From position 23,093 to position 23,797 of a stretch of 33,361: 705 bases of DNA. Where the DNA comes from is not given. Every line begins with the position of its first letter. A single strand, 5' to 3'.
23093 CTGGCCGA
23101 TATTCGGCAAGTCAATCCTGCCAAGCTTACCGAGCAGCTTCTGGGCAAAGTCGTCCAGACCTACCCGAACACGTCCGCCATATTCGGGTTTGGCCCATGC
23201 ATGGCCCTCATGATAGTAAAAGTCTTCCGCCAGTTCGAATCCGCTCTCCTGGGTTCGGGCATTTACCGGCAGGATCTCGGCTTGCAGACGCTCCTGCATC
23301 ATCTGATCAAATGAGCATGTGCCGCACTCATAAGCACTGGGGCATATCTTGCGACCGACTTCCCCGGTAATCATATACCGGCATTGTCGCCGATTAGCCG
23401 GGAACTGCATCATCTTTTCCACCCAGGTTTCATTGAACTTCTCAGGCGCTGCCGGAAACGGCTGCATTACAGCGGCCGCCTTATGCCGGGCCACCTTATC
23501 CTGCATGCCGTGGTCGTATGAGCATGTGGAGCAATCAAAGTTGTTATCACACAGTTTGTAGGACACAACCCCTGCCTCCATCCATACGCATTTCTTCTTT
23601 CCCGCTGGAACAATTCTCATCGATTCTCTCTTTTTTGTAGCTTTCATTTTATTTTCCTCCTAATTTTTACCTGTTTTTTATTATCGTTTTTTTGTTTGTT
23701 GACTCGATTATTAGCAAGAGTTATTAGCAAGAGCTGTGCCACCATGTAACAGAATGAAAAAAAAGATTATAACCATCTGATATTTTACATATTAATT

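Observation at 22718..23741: Sigma-54-driven GcvH-like protein with duplicated C-x12-C-x5-C-x2-C modules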

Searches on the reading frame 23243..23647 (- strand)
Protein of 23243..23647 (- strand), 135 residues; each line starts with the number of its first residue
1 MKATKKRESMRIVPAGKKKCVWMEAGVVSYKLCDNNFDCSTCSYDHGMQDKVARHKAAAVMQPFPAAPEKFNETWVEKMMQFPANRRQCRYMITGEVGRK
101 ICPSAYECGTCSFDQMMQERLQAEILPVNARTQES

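Call 22: search_protein_representatives(protein=window:23243-23647:-)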
Query: 135 residues. Proteins with E-value up to 0.001 (for the whole library): 656; up to 1e-10: 116; up to 1e-30: 6. The best 150 are listed.
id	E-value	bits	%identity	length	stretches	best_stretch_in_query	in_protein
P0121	3.4e-61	221.1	72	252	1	6-133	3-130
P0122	1.3e-60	219.2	74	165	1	5-133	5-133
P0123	1.5e-55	202.9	67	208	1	2-133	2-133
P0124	4.5e-53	194.8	66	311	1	5-132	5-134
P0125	1.1e-36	141.8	66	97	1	17-121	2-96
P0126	6.9e-36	139.2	47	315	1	1-125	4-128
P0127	3.6e-30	120.7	61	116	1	3-93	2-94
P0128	7.5e-30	119.7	69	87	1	2-84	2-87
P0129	8.4e-27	109.8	44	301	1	10-119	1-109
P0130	2.4e-25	105.1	40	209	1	1-125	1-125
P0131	1.1e-24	103.0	79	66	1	6-63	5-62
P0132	1.9e-24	102.2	40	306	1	4-125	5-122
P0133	2.1e-24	102.1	49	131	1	2-125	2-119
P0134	4.4e-24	101.1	38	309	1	4-124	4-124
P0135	7.7e-24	100.3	34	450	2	9-119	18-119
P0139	4.0e-22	94.7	39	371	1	5-132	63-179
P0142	1.7e-20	89.4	42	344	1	8-134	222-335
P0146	9.6e-20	87.0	36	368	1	7-122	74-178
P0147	1.2e-19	86.7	35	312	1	5-127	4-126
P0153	1.4e-18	83.2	41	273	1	4-124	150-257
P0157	4.5e-18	81.6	40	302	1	6-126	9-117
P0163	7.2e-17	77.7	39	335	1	9-123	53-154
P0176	8.3e-16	74.3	37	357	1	10-121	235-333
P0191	6.0e-14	68.3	33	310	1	18-122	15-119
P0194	9.1e-14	67.7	39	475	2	5-58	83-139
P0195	9.2e-14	67.7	32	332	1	16-130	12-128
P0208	7.3e-13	64.8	40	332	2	18-56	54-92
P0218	3.9e-12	62.4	48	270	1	8-74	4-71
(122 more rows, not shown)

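Call 24: search_protein_families(library=pfam, proteins=[P0135, P0139, P0142, P0194, P0153, P0163, P0208, P0218, P0195, P0176], max_evalue=0.01)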
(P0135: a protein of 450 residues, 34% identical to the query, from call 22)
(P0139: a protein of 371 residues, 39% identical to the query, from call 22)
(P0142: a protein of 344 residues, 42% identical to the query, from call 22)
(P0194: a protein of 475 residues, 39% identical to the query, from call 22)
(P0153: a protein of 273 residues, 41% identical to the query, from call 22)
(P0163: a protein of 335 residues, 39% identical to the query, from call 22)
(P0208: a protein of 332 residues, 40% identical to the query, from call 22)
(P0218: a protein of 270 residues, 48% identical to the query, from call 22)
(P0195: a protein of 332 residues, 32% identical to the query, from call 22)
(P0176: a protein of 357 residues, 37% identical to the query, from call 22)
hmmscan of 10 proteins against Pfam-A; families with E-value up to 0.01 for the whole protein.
P0135 (450 aa): 1 family
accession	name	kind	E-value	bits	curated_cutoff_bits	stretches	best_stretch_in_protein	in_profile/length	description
PF01597.25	GCV_H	-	1.9e-13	50.8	22.2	1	281-399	3-120/122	Glycine cleavage H-protein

P0139 (371 aa): 1 family
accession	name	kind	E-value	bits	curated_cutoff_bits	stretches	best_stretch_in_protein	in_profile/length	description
PF01597.25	GCV_H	-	1.1e-17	64.6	22.2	1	199-314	3-121/122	Glycine cleavage H-protein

P0142 (344 aa): 4 families
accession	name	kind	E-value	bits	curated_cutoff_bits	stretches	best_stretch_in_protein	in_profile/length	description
PF00072.30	Response_reg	-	3.1e-30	105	30.2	1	24-136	1-111/111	Response regulator receiver domain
PF07719.23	TPR_2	-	0.0017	18.7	27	0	164-195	2-33/34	Tetratricopeptide repeat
PF00515.34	TPR_1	-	0.0023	18.1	27.8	1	165-194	3-32/34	Tetratricopeptide repeat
PF13380.12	CoA_binding_2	-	0.0061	17.4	22.8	0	37-113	19-97/116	CoA binding domain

P0194 (475 aa): 6 families
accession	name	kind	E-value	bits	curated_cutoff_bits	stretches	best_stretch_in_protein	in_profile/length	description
PF02518.31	HATPase_c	-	9.8e-29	100.5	26.4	1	367-473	2-109/111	Histidine kinase-, DNA gyrase B-, and HSP90-like ATPase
PF00512.31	HisKA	-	8.1e-11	42.3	26.9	1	255-322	2-64/66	His Kinase A (phospho-acceptor) domain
PF07719.23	TPR_2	-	4.8e-06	26.7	27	1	36-68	2-34/34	Tetratricopeptide repeat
PF13432.12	TPR_16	-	0.0004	21.2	32.7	1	25-68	21-64/65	Tetratricopeptide repeat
PF13371.12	TPR_9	-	0.00054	20.4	35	1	25-67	19-61/73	Tetratricopeptide repeat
PF14559.12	TPR_19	-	0.0077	17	25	0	25-68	15-58/68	Tetratricopeptide repeat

P0153 (273 aa): 2 families
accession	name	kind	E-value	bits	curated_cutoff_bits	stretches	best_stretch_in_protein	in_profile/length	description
PF00072.30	Response_reg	-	4.2e-31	107.8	30.2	1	6-115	1-110/111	Response regulator receiver domain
PF05495.17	zf-CHY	-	0.0096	16.8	31.3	0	229-260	9-41/68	CHY zinc finger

P0163 (335 aa): 1 family
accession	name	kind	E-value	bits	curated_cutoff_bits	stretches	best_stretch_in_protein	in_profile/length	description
PF01597.25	GCV_H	-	1.1e-08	35.4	22.2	1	178-274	2-108/122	Glycine cleavage H-protein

P0208 (332 aa): 1 family
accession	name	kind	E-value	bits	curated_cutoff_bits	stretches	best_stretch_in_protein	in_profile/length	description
PF01597.25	GCV_H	-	3e-21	76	22.2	1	166-281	2-116/122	Glycine cleavage H-protein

P0218 (270 aa): 1 family
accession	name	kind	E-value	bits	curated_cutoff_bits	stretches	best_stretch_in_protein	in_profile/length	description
PF01597.25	GCV_H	-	2.4e-16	60.2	22.2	1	99-209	3-112/122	Glycine cleavage H-protein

P0195 (332 aa): 0 families

P0176 (357 aa): 4 families
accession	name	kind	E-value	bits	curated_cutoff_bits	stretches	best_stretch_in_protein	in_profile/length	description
PF00072.30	Response_reg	-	2.7e-30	105.2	30.2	1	25-134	1-110/111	Response regulator receiver domain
PF07719.23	TPR_2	-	4.2e-05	23.8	27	1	181-214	1-34/34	Tetratricopeptide repeat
PF13432.12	TPR_16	-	0.0039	18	32.7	0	187-218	3-34/65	Tetratricopeptide repeat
PF14559.12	TPR_19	-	0.0087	16.8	25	1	191-227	1-37/68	Tetratricopeptide repeat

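Call 39: find_encoding_contigs(protein=P0147, flank=6000, max_places=4)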
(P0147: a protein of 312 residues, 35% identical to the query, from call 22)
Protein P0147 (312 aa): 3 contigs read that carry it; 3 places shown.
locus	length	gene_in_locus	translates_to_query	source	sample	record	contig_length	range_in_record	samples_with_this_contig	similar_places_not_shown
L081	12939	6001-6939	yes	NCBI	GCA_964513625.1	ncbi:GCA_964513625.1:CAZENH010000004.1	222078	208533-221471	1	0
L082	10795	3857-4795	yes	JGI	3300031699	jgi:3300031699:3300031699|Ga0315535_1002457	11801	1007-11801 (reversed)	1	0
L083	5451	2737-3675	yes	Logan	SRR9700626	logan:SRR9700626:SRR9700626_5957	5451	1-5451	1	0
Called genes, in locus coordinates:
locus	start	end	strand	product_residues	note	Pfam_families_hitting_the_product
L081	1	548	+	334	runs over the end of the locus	PF02754:CCG (weak)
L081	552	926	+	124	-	PF02635:DsrE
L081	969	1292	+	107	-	PF08734:GYD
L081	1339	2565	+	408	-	PF00989:PAS, PF08448:PAS_4 (weak), PF13426:PAS_9, PF00512:HisKA, PF02518:HATPase_c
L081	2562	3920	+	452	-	PF00072:Response_reg, PF00158:Sigma54_activat, PF14532:Sigma54_activ_2, PF07728:AAA_5 (weak), PF25601:AAA_lid_14, PF02954:HTH_8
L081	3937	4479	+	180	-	PF07998:Peptidase_M54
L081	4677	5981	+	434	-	PF00111:Fer2 (weak), PF13510:Fer2_4, PF14697:Fer4_21, PF12838:Fer4_7, PF00037:Fer4, PF12797:Fer4_2 (weak), PF12837:Fer4_6 (weak), PF01597:GCV_H, +3 more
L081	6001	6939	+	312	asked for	PF01597:GCV_H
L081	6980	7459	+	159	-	PF01257:2Fe-2S_thioredx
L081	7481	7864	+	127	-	-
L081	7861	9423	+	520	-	PF01512:Complex1_51K, PF10531:SLBB (weak), PF12797:Fer4_2 (faint), PF10589:NADH_4Fe-4S, PF00037:Fer4 (weak), PF12838:Fer4_7, PF13187:Fer4_9, PF13237:Fer4_10, +1 more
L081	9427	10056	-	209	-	PF13174:TPR_6 (faint), PF13181:TPR_8 (faint), PF13374:TPR_10 (faint), PF13414:TPR_11 (faint), PF13424:TPR_12 (weak), PF00515:TPR_1 (weak), PF07719:TPR_2 (weak), PF13371:TPR_9 (weak), +4 more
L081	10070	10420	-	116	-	PF09941:DUF2173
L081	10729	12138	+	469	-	PF00989:PAS, PF08448:PAS_4, PF13188:PAS_8 (weak), PF13426:PAS_9, PF00158:Sigma54_activat, PF14532:Sigma54_activ_2, PF07728:AAA_5, PF25601:AAA_lid_14, +3 more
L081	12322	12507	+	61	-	-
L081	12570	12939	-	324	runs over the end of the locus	?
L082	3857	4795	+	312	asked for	PF01597:GCV_H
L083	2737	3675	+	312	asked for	PF01597:GCV_H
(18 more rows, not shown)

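Call 50: predict_structure(alignment_id=A3)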
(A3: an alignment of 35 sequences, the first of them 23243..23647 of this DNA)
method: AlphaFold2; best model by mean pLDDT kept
length: 135 residues; sequences in the alignment: 35
mean_pLDDT: 83.7   pTM: 0.67
mean pLDDT of the five models: 83.7, 83.5, 82.8, 77.3, 76.3
residues with pLDDT >= 90: 64; 70-90: 46; 50-70: 24; < 50: 1
segments of 3 or more residues with pLDDT < 50: none
pLDDT, mean of each block of 10 residues (from residue 1): 58 85 90 89 93 87 70 89 92 91 90 93 74 53
secondary structure, 60 per line:
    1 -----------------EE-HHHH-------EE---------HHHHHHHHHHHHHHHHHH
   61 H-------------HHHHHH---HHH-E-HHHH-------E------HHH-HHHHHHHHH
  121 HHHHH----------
elements in order: H21-24 H43-61 H75-80 H90-93 H112-125

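Call 53: fold_search(model_id=the predicted structure, library=pdb)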
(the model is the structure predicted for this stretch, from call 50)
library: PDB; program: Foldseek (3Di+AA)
matches with E <= 10: 0; with E <= 0.001: 0
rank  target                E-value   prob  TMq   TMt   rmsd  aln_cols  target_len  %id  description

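Call 56: search_protein_families(library=pfam, alignment_id=A4, max_evalue=0.001)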
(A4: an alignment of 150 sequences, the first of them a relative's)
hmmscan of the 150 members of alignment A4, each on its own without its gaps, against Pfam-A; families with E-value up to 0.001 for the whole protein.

A. member 1, P0121 (252 aa): 1 family
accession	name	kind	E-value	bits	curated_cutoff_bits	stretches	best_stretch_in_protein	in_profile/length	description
PF01597.25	GCV_H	-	9.4e-08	32.4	22.2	1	141-188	2-49/122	Glycine cleavage H-protein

B. families by the number of members that match (of 150 scanned): 16 families
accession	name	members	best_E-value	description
PF01597.25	GCV_H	45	7.1e-30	Glycine cleavage H-protein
PF00072.30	Response_reg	12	8.1e-37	Response regulator receiver domain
PF07719.23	TPR_2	5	4.8e-06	Tetratricopeptide repeat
PF23198.2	PDE8A_N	3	4.8e-05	PDE8A-like, N-terminal domain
PF13432.12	TPR_16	2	0.0004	Tetratricopeptide repeat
PF02518.31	HATPase_c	1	9.8e-29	Histidine kinase-, DNA gyrase B-, and HSP90-like ATPase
PF13692.12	Glyco_trans_1_4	1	1.8e-18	Glycosyl transferases group 1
PF00534.26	Glycos_transf_1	1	8e-17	Glycosyl transferases group 1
PF00512.31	HisKA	1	8.1e-11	His Kinase A (phospho-acceptor) domain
PF13524.12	Glyco_trans_1_2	1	1.1e-08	Glycosyl transferase-like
PF00708.24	Acylphosphatase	1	1.9e-07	Acylphosphatase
PF00515.34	TPR_1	1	3.9e-06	Tetratricopeptide repeat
PF20161.5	VpsR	1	2.7e-05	VpsR domain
PF13426.13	PAS_9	1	0.0003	PAS domain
PF14559.12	TPR_19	1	0.00034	Tetratricopeptide repeat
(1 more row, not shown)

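Call 58: search_protein_families(library=pfam, proteins=[L081:4677-5981:+, L081:7481-7864:+, L081:969-1292:+], max_evalue=0.1)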
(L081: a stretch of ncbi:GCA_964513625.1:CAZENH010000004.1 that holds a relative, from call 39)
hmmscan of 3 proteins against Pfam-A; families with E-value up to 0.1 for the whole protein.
L081:4677-5981:+ (434 aa): 21 families
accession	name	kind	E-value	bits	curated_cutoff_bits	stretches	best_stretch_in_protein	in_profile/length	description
PF01597.25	GCV_H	-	2.7e-17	63.3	22.2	1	264-382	2-116/122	Glycine cleavage H-protein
PF13510.11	Fer2_4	-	3.5e-16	59.5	22.8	1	4-80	4-81/82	2Fe-2S iron-sulfur cluster binding domain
PF12838.12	Fer4_7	-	1.1e-10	42.2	27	3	126-180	2-51/52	4Fe-4S dicluster domain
PF00037.32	Fer4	-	8.4e-10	38.5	21.1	2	161-180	2-21/24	4Fe-4S binding domain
PF14697.11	Fer4_21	-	8.6e-08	32.6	35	1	121-184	3-59/59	4Fe-4S dicluster domain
PF12837.12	Fer4_6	-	2.4e-07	30.8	25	2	161-181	3-23/24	4Fe-4S binding domain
PF13237.11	Fer4_10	-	3.6e-07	30.5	25.5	2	161-187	3-25/53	4Fe-4S dicluster domain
PF12797.12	Fer4_2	-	1.7e-06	28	24.5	2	159-179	2-22/22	4Fe-4S binding domain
PF13187.11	Fer4_9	-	1.9e-06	28.2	27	2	166-225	1-40/52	4Fe-4S dicluster domain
PF13459.11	Fer4_15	-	3.3e-06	28.1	22.4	1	161-181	2-22/66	4Fe-4S single cluster domain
PF00111.32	Fer2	-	8.4e-06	26.1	21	1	8-58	3-51/77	2Fe-2S iron-sulfur cluster binding domain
PF13746.11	Fer4_18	-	0.00025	21.6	27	0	166-181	60-75/114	4Fe-4S dicluster domain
PF13370.11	Fer4_13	-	0.00049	21.2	24.5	1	162-179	1-18/58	4Fe-4S single cluster domain of Ferredoxin I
PF13183.11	Fer4_8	-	0.00052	20.9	27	1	124-181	3-68/68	4Fe-4S dicluster domain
PF13484.11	Fer4_16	-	0.00056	21.1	30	1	167-190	2-24/66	4Fe-4S double cluster binding domain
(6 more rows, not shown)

L081:7481-7864:+ (127 aa): 1 family
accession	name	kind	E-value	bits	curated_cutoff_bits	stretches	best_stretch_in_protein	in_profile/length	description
PF01257.25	2Fe-2S_thioredx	-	0.00016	22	24.8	1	28-106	65-143/145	Thioredoxin-like [2Fe-2S] ferredoxin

L081:969-1292:+ (107 aa): 3 families
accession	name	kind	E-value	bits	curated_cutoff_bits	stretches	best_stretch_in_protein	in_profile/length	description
PF08734.17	GYD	-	3.6e-29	101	31.4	1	4-93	1-91/91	GYD domain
PF07541.17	EIF_2_alpha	-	0.043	14.2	22.8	1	2-51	60-107/114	Eukaryotic translation initiation factor 2 alpha subunit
PF11746.14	DUF3303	-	0.074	13.6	21.2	1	19-93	13-88/92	Domain of unknown function (DUF3303)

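Call 61: find_encoding_contigs(protein=P0142, flank=6000, max_places=3)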
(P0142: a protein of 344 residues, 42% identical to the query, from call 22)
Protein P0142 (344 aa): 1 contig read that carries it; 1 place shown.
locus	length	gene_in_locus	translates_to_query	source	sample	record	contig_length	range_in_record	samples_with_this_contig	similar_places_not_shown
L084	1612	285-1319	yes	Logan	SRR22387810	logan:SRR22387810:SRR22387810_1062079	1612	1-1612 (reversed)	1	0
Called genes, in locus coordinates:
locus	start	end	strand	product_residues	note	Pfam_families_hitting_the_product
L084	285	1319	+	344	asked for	PF00072:Response_reg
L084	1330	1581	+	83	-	-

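Call 62: find_encoding_contigs(protein=P0208, flank=6000, max_places=3)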
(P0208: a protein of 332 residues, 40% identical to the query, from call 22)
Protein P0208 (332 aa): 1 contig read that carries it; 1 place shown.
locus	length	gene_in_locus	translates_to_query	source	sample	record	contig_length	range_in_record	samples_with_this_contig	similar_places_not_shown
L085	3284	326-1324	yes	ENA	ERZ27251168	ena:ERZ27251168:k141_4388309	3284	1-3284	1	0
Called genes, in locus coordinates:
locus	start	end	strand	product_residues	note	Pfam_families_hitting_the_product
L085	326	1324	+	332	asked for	PF01597:GCV_H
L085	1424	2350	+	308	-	PF01597:GCV_H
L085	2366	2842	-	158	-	PF18902:DUF5658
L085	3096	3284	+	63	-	?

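Call 63: find_encoding_contigs(protein=P0176, flank=6000, max_places=3)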
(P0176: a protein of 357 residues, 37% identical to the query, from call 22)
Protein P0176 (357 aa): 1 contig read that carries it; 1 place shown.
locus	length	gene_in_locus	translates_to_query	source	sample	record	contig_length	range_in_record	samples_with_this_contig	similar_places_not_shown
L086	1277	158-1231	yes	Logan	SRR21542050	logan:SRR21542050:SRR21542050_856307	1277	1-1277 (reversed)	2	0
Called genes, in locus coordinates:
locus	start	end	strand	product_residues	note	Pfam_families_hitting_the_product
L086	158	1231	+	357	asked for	PF00072:Response_reg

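Call 64: find_encoding_contigs(protein=P0146, flank=6000, max_places=3)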
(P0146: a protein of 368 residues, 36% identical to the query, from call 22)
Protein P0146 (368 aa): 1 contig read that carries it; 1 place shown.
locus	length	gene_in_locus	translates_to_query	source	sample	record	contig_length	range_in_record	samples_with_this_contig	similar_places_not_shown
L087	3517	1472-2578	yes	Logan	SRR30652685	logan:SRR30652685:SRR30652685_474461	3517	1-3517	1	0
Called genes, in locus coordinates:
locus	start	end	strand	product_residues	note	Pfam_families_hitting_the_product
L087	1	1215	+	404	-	?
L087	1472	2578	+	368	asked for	PF01597:GCV_H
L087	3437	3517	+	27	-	?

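Call 65: find_homologous_proteins(query=A3, max_evalue=0.001)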
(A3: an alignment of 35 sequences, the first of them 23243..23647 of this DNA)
Query A3 (35 sequences) (135 aa, profile of the alignment): 1278 proteins with E <= 0.001 among 3837 candidates; the best 120 are listed.
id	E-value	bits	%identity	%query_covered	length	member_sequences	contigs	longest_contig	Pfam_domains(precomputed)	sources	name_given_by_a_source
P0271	1.2e-37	146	62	100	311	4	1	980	PF01597.26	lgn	-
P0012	1.9e-37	146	86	100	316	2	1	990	PF01597.26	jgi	jgi:glycine cleavage system H lipoate-binding protein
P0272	2.5e-37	145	70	99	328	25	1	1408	PF01597.26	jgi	-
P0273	2.8e-37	145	65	94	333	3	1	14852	PF01597.26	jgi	jgi:glycine cleavage system H lipoate-binding protein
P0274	3.0e-37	145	68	94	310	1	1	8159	PF01597.26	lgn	-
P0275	3.1e-37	145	71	100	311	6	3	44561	PF01597.26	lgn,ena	-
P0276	3.3e-37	145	74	98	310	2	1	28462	PF01597.26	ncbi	-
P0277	3.5e-37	145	67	94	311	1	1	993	PF01597.26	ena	-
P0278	4.1e-37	144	73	99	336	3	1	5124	PF01597.26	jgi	jgi:glycine cleavage system H lipoate-binding protein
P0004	4.2e-37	144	93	100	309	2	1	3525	PF01597.26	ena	-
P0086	4.2e-37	144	69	99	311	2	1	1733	PF01597.26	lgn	-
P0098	4.6e-37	144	74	99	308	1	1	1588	PF01597.26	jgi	jgi:glycine cleavage system H lipoate-binding protein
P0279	4.8e-37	144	71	99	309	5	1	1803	PF01597.26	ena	-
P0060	4.8e-37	144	77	98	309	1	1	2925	PF01597.26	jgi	-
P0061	4.9e-37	144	73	98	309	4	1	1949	PF01597.26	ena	-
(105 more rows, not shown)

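Call 74: search_solved_structures(query=A3, max_evalue=10, show_alignments=3)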
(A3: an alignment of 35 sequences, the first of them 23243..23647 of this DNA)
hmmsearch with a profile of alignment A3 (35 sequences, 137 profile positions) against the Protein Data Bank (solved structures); distinct sequences matched with E-value up to 10: 3.
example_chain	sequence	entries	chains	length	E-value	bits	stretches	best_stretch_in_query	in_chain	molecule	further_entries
2elt_A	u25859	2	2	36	0.42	13.2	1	40-59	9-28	Zinc finger protein 406 | Zinc finger protein ZFAT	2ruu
6nud_A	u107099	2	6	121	1.8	11.2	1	60-86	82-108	CRISPR system Cms protein Csm2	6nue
5dvh_A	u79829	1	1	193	2.1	10.9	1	92-107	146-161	PCPI-3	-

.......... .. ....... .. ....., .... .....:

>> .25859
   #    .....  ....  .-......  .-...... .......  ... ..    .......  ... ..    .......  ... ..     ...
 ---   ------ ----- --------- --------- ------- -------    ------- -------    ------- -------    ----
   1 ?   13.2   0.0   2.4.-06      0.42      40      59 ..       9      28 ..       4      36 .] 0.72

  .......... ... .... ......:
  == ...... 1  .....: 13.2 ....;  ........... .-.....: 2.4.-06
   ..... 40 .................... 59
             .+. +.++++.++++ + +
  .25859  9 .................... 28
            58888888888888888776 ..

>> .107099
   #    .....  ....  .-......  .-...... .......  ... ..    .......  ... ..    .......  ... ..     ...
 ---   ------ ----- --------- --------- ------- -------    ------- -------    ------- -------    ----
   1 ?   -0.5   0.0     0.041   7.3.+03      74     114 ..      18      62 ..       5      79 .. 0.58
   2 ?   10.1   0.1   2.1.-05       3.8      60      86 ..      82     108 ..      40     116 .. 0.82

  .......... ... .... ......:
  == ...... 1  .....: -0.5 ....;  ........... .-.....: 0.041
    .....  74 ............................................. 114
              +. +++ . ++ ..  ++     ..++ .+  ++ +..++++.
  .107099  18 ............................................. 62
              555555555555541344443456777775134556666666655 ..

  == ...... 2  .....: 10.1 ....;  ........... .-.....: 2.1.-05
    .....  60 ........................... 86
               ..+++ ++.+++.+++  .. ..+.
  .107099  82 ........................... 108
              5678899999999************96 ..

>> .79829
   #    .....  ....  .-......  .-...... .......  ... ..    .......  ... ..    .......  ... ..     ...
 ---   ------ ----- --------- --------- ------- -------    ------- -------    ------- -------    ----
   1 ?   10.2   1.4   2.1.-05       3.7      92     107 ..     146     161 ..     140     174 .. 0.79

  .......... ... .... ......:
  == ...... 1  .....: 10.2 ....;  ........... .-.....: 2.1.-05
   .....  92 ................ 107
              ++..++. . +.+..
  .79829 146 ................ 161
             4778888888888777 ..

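Call 78: find_encoding_contigs(protein=P0191, flank=7000, max_places=2)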
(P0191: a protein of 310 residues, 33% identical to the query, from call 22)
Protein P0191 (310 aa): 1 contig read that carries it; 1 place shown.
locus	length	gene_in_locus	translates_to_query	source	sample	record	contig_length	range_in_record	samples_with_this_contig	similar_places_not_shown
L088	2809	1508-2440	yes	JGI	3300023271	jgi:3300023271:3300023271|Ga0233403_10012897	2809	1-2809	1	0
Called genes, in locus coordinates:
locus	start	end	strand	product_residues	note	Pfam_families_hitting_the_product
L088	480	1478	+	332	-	PF01597:GCV_H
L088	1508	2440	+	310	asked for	PF01597:GCV_H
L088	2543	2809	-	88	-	PF00290:Trp_syntA, PF00977:His_biosynth (weak)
